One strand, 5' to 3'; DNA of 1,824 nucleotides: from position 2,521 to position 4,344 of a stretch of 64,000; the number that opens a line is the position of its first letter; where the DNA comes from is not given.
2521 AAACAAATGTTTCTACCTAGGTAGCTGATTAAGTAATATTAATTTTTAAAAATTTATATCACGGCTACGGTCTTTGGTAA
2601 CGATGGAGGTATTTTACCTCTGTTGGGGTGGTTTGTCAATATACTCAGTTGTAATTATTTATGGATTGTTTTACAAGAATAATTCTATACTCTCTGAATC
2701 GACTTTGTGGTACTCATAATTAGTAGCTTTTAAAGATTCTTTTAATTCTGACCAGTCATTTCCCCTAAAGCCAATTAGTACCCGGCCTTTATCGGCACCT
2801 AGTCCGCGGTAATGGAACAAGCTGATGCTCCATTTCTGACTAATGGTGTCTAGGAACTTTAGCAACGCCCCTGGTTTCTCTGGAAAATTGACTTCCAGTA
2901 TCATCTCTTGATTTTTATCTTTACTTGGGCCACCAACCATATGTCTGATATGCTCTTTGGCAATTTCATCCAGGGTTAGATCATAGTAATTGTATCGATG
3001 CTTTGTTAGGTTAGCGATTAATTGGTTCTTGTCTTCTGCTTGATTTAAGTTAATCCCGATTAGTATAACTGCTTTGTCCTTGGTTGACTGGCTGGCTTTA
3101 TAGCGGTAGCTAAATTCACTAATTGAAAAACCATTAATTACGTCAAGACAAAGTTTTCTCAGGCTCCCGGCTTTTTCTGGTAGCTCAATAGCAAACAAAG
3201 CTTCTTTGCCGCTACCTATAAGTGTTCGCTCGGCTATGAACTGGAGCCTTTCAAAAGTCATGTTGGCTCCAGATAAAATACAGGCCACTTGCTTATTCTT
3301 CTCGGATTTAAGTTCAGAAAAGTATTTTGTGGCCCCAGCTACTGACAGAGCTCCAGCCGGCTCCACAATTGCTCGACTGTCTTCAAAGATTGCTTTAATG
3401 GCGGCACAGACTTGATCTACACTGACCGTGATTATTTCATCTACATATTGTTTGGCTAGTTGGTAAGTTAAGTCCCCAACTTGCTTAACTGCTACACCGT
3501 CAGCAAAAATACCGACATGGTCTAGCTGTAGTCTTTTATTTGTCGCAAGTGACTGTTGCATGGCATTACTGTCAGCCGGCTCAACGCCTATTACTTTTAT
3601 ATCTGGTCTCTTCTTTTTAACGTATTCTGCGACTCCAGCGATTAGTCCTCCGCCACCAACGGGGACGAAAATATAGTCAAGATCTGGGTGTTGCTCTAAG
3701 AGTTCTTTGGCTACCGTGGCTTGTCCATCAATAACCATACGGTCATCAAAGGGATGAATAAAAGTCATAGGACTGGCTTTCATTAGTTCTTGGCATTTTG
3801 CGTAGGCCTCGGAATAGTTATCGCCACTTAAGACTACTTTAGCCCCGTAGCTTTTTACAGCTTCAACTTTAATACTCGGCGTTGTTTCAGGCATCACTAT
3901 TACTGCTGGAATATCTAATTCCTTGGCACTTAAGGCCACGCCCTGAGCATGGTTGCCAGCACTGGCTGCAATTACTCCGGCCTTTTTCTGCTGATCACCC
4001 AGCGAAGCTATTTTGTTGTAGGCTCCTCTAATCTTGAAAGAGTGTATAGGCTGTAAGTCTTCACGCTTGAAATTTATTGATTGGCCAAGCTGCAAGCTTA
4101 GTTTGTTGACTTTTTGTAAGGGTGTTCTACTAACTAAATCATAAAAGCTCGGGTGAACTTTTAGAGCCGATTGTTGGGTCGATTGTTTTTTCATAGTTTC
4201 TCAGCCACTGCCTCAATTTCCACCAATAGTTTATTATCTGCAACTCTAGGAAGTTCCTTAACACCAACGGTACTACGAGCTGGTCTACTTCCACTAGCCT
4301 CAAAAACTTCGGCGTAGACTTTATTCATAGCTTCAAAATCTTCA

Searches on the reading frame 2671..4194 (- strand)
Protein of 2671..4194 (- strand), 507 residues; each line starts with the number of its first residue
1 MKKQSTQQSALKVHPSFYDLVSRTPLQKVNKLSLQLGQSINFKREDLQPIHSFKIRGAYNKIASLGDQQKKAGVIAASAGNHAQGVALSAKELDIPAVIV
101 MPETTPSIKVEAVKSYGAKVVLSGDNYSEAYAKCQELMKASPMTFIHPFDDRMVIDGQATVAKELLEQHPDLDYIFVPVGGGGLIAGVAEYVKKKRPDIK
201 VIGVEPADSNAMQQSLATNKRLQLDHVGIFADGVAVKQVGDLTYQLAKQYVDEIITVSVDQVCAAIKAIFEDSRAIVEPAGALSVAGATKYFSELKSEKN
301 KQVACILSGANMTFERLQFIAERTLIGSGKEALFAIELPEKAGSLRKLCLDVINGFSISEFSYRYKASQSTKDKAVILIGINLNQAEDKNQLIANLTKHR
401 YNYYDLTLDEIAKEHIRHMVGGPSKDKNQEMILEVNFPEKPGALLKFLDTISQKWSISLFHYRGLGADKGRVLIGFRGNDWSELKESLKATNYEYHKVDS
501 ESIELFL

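Call 87: search_protein_families(library=pfam, proteins=[window:2671-4194:-], max_evalue=0.0001)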
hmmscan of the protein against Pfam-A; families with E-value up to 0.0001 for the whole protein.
window:2671-4194:- (507 aa): 2 families
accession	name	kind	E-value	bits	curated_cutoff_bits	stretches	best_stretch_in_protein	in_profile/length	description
PF00291.31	PALP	-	2e-84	283.9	35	1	20-309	4-295/295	Pyridoxal-phosphate dependent enzyme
PF00585.24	Thr_dehydrat_C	-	1.8e-41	140.3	27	2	322-416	1-91/91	C-terminal regulatory domain of Threonine dehydratase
